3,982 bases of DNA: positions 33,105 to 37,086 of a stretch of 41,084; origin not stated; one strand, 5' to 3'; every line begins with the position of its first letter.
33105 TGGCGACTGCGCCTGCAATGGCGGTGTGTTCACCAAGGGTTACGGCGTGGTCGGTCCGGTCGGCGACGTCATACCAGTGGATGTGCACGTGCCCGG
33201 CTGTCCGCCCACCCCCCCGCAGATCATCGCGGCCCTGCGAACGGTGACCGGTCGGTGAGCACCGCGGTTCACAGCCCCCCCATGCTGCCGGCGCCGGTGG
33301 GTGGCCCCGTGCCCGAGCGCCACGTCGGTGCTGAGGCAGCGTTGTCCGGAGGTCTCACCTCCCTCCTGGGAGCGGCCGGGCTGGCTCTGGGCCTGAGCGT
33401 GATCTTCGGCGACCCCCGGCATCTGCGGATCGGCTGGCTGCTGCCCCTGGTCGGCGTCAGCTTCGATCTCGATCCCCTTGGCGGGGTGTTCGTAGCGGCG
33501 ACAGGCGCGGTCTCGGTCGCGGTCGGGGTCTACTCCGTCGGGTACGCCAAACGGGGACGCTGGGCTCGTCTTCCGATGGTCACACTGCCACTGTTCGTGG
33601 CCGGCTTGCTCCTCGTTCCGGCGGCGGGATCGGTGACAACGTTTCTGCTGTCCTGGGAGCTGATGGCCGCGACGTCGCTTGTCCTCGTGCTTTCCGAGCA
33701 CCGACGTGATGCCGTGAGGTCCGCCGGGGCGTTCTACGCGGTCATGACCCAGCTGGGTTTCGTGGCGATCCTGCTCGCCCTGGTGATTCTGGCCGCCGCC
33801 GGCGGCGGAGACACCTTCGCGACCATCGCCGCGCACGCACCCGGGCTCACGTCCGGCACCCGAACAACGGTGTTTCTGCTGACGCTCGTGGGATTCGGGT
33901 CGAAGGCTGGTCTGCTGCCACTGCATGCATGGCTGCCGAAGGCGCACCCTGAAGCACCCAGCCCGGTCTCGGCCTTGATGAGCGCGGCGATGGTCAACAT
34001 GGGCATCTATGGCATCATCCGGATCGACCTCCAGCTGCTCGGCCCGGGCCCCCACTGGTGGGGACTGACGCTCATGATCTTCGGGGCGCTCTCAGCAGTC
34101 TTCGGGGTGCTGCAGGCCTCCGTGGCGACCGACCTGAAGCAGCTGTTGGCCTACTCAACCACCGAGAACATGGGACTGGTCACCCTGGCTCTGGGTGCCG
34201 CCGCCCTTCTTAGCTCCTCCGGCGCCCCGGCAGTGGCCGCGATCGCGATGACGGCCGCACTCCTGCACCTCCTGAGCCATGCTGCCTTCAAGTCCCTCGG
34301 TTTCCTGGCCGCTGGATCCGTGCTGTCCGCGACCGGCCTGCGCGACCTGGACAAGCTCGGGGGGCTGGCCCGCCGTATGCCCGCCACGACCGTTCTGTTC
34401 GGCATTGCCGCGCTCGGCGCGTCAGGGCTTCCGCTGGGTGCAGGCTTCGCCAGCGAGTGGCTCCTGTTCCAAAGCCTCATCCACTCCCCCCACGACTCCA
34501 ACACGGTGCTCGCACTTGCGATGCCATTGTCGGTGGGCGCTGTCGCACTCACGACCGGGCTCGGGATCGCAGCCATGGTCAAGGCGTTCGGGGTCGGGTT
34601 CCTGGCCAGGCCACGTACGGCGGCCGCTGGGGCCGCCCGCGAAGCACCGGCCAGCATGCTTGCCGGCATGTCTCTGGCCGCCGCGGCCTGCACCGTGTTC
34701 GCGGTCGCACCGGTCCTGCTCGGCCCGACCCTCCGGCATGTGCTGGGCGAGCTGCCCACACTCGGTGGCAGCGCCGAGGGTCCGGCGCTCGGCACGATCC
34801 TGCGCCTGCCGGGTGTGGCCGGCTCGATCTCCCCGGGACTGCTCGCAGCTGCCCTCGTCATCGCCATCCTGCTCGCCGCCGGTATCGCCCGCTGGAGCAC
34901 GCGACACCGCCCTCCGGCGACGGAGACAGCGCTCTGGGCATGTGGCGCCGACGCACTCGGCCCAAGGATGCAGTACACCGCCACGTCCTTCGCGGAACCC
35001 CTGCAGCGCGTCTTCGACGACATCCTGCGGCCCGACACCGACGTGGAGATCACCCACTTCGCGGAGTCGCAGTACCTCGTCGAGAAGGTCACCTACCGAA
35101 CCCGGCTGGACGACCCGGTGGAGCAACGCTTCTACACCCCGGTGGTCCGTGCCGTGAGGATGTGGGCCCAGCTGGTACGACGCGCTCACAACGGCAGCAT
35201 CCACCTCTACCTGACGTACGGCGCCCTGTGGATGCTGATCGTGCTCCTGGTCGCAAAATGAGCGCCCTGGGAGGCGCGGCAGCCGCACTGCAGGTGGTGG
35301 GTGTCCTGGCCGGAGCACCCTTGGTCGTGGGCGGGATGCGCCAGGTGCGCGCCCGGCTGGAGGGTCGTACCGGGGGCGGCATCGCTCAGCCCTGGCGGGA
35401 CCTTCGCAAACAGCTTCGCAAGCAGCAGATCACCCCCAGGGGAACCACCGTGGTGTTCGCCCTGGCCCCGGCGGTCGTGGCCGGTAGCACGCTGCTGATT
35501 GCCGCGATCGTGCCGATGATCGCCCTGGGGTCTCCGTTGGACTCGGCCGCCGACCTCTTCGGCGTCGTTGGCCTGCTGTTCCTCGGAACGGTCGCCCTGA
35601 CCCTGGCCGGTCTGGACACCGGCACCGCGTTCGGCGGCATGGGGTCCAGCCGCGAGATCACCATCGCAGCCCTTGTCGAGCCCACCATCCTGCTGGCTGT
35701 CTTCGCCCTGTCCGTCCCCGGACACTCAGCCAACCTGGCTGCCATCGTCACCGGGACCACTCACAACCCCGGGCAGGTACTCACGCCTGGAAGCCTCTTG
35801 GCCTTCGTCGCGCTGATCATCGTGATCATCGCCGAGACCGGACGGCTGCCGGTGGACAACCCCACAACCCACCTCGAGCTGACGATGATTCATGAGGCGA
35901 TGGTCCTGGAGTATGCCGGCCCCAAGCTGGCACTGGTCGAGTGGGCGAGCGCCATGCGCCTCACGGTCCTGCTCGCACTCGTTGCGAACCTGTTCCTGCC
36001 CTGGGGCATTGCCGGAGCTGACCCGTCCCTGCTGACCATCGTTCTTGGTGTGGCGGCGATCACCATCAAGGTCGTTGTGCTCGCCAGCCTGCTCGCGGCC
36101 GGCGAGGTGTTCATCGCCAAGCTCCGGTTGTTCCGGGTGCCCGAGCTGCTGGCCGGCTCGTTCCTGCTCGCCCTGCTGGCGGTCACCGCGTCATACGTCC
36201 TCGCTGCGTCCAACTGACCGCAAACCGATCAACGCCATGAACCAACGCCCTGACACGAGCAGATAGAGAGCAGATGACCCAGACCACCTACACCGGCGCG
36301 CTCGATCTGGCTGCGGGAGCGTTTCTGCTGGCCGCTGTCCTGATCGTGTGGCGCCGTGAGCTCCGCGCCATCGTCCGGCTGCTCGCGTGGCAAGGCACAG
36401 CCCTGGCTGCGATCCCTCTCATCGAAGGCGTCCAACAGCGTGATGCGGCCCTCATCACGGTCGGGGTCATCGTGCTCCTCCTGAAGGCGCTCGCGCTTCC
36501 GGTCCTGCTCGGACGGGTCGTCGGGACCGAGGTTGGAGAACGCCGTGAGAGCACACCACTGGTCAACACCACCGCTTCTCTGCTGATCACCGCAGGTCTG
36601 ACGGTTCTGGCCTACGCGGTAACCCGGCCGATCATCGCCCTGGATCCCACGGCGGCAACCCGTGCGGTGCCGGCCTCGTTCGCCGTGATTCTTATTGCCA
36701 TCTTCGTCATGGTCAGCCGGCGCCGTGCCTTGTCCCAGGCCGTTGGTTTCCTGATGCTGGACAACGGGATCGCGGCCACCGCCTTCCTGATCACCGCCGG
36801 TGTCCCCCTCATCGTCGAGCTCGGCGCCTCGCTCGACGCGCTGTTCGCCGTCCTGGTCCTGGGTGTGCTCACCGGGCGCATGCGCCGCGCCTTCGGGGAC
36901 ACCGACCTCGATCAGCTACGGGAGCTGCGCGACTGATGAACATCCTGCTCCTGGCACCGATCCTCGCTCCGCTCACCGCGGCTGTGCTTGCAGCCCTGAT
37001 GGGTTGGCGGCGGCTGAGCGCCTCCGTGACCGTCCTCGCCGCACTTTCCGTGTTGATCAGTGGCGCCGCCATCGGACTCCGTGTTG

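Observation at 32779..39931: Six-gene complex-I / group-4-hydrogenase-like module whose catalytic 'large subunit' cannot bind a [NiFe] centre (Ehr-type complex of unknown chemistry)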

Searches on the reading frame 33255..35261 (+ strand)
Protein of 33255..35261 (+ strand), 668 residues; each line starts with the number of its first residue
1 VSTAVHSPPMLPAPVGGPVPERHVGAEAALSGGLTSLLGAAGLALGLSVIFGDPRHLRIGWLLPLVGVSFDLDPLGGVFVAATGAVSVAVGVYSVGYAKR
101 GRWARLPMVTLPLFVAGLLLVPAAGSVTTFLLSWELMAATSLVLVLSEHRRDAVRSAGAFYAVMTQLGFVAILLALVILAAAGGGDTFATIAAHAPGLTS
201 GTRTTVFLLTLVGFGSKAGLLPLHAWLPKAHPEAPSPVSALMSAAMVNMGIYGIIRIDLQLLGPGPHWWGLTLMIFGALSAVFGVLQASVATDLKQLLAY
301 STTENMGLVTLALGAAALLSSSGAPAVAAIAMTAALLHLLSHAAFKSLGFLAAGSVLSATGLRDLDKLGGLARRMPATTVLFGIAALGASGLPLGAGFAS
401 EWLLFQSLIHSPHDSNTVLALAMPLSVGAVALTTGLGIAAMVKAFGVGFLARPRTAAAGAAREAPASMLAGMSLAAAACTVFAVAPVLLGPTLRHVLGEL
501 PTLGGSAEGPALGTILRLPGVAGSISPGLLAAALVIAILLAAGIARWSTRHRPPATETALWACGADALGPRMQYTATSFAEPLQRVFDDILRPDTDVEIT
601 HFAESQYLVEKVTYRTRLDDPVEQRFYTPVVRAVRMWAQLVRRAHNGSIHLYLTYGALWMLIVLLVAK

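Call 3: search_protein_families(library=pfam, proteins=[window:33255-35261:+])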
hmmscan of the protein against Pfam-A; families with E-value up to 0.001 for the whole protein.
window:33255-35261:+ (668 aa): 1 family
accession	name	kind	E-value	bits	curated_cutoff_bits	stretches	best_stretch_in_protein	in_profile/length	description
PF00361.26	Proton_antipo_M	-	6.1e-52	177.1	21.5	1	124-412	1-279/294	NADH:quinone oxidoreductase/Mrp antiporter, TM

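Call 4: search_protein_families(library=ncbifam, proteins=[window:33255-35261:+])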
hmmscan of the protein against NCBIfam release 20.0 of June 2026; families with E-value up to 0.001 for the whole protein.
window:33255-35261:+ (668 aa): 73 families (the best 25 are shown)
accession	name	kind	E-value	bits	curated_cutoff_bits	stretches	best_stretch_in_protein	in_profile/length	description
NF005086.0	PRK06521.1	equivalog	1.2e-169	565.9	667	1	24-666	29-666/669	hydrogenase 4 subunit B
NF006418.0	PRK08667.1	equivalog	5.2e-125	418.4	794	1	42-667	45-640/644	hydrogenase membrane subunit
NF005958.0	PRK08042.1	equivalog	1.9e-62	211.9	727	1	28-592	35-565/608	formate hydrogenlyase subunit 3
NF006240.0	PRK08376.1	subfamily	1.2e-58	199.3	662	1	68-488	84-494/521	putative monovalent cation/H+ antiporter subunit D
NF006419.0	PRK08668.1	equivalog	6.9e-58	196.8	617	1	68-664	64-609/613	NADH dehydrogenase subunit M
NF009287.0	PRK12647.1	equivalog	1.9e-52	178.9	937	1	52-492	53-473/773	putative monovalent cation/H+ antiporter subunit A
NF005046.0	PRK06459.1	equivalog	3.3e-49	168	460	1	76-667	48-584/587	hydrogenase 4 subunit B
TIGR00940.1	2a6301s01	subfamily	5.5e-48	163.9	920.45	1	50-491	50-494/793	monovalent cation:proton antiporter subunit A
NF009310.0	PRK12668.1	equivalog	1.2e-47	163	564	1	68-489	62-437/584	Na(+)/H(+) antiporter subunit D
NF005141.0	PRK06590.1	equivalog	1.3e-45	156.5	556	1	66-664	73-606/615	NADH-quinone oxidoreductase subunit L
NF009288.0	PRK12648.1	equivalog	4.2e-45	154.2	1104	1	28-494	28-480/954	monovalent cation/H+ antiporter subunit A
NF009285.0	PRK12645.1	equivalog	5.9e-45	153.8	1028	1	59-491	62-498/804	Na+/H+ antiporter subunit A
TIGR01972.1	NDH_I_M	subfamily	2.3e-43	148.6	263.8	1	67-422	69-410/486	NADH-quinone oxidoreductase subunit M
NF009290.0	PRK12650.1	equivalog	2.4e-42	144.9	980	1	59-494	60-480/966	DUF4040 family protein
NF009284.0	PRK12644.1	equivalog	4.5e-42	144.2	962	1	53-505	52-490/975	Na+/H+ antiporter subunit A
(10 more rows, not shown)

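Call 18: search_solved_structures(query=window:33255-35261:+, show_alignments=2, max_evalue=1e-20)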
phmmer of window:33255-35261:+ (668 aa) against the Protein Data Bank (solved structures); distinct sequences matched with E-value up to 1e-20: 33.
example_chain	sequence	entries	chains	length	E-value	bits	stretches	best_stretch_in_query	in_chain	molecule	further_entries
7z0s_C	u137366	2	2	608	2.3e-56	195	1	28-592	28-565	Formate hydrogenlyase subunit 3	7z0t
6cfw_H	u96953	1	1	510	2.5e-38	135.5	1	67-469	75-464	Monovalent cation/H+ antiporter subunit D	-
6z16_A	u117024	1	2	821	9e-37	130.3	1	61-489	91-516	Multisubunit Na+/H+ antiporter, A subunit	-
7qru_A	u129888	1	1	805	1.1e-35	126.8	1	59-508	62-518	Na+/H+ antiporter subunit A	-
6u8y_X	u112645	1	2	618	1.8e-33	119.4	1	80-538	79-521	NADH dehydrogenase subunit M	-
8e9g_L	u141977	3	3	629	1.9e-31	112.7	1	67-498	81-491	NADH-quinone oxidoreductase, L subunit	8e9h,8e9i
7zm7_5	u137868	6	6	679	3.8e-25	91.9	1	69-432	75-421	NADH-ubiquinone oxidoreductase chain 5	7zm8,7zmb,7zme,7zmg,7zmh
4he8_L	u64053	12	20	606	5e-25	91.5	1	30-407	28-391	NADH-quinone oxidoreductase subunit 12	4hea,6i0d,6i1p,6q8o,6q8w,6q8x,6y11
6gcs_5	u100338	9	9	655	1.3e-24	90.2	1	66-420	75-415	ND5 SUBUNIT (NU5M) | Subunit NU5M of NADH:Ubiquinone Oxidoreductase (Complex I) | NADH-ubiquinone oxidoreductase chain 5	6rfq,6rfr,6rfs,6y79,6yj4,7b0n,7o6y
7d3u_A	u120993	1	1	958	3.4e-24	88.8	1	34-436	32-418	Monovalent Na+/H+ antiporter subunit A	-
6tjv_D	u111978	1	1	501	2.4e-23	85.9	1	19-407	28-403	NADH dehydrogenase subunit 4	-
5xtc_l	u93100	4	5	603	1.3e-22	83.6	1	67-408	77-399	NADH-ubiquinone oxidoreductase chain 5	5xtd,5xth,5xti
8b9z_L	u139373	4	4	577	1.3e-22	83.5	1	69-406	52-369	NADH-ubiquinone oxidoreductase chain 5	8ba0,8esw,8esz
9cwt_l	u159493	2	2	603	1.9e-22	83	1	67-408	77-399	NADH-ubiquinone oxidoreductase chain 5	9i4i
9ti4_l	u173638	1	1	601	1.9e-22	83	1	67-408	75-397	NADH-ubiquinone oxidoreductase chain 5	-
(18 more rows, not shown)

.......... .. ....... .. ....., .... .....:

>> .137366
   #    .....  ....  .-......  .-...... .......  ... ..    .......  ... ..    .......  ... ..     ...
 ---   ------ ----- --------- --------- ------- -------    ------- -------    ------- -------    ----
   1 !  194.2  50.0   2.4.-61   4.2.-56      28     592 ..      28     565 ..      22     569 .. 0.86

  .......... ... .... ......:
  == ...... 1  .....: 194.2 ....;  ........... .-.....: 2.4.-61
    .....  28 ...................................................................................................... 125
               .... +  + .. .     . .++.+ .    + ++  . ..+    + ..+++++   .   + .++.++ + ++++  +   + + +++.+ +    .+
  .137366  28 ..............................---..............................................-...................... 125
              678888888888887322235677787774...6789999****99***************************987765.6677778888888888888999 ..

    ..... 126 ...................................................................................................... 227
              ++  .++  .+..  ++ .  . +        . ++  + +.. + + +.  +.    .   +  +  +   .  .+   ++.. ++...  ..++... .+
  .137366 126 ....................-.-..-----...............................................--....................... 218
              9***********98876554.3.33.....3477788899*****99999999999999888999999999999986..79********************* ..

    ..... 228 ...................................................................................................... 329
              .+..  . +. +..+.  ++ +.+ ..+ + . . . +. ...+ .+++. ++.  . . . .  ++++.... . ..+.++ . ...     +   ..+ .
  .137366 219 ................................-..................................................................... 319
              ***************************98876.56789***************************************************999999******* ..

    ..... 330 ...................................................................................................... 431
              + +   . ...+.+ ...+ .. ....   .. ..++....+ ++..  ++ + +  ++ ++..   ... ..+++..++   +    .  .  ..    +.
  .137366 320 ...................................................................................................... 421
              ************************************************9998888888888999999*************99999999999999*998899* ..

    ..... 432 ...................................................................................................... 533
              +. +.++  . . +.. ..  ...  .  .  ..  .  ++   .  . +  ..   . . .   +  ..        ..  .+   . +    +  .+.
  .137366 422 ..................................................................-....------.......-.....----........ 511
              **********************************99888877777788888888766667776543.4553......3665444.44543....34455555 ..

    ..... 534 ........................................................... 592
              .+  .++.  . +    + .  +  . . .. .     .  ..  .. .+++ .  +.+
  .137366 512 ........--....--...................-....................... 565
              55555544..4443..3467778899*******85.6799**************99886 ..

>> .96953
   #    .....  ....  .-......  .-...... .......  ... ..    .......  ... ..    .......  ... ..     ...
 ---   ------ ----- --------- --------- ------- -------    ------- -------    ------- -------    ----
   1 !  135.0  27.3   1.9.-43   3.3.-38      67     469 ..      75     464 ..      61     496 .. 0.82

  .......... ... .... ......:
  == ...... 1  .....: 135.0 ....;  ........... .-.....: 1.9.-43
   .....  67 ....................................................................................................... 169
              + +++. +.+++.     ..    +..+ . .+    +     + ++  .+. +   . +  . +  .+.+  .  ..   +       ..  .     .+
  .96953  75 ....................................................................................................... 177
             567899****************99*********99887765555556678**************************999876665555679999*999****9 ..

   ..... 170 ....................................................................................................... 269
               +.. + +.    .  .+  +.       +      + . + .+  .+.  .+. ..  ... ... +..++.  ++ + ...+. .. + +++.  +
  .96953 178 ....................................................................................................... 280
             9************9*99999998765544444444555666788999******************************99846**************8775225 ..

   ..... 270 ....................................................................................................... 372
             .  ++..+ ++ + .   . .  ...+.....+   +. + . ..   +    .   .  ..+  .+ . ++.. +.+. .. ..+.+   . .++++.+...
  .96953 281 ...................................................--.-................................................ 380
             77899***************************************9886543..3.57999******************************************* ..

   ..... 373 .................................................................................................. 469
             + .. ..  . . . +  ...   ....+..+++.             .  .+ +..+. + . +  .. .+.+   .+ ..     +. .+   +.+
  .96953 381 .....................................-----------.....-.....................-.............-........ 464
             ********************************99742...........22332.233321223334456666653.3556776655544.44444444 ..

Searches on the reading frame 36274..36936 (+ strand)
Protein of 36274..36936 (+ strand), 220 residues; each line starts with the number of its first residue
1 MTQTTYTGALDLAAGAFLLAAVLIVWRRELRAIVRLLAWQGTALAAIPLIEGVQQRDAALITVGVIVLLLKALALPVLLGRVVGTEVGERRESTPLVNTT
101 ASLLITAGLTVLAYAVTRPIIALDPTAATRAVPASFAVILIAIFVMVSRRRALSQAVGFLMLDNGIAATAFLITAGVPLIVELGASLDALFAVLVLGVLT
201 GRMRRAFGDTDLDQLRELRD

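Call 3: search_protein_families(library=pfam, proteins=[window:36274-36936:+])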
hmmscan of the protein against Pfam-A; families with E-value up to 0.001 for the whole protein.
window:36274-36936:+ (220 aa): 0 families

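Call 4: search_protein_families(library=ncbifam, proteins=[window:36274-36936:+])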
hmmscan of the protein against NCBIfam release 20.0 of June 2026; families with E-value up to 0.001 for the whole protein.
window:36274-36936:+ (220 aa): 1 family
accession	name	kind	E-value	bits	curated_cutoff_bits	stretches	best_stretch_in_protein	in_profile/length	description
NF008556.0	PRK11492.1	equivalog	4.4e-23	82.3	136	1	10-219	7-215/216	hydrogenase 4 membrane subunit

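Call 37: search_solved_structures(query=window:36274-36936:+, show_alignments=3, max_evalue=1)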
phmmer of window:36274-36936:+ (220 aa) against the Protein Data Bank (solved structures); distinct sequences matched with E-value up to 1: 0.

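Call 62: search_solved_structures(query=A2, max_evalue=10, show_alignments=3)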
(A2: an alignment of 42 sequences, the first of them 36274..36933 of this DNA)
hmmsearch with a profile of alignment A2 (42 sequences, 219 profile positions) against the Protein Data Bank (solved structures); distinct sequences matched with E-value up to 10: 2.
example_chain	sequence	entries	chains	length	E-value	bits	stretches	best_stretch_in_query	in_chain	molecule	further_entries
6cfw_G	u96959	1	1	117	0.03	17.2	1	161-219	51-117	Monovalent cation/H+ antiporter subunit C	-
6u8y_G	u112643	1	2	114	3.2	10.6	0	134-174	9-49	Monovalent cation/H+ antiporter subunit C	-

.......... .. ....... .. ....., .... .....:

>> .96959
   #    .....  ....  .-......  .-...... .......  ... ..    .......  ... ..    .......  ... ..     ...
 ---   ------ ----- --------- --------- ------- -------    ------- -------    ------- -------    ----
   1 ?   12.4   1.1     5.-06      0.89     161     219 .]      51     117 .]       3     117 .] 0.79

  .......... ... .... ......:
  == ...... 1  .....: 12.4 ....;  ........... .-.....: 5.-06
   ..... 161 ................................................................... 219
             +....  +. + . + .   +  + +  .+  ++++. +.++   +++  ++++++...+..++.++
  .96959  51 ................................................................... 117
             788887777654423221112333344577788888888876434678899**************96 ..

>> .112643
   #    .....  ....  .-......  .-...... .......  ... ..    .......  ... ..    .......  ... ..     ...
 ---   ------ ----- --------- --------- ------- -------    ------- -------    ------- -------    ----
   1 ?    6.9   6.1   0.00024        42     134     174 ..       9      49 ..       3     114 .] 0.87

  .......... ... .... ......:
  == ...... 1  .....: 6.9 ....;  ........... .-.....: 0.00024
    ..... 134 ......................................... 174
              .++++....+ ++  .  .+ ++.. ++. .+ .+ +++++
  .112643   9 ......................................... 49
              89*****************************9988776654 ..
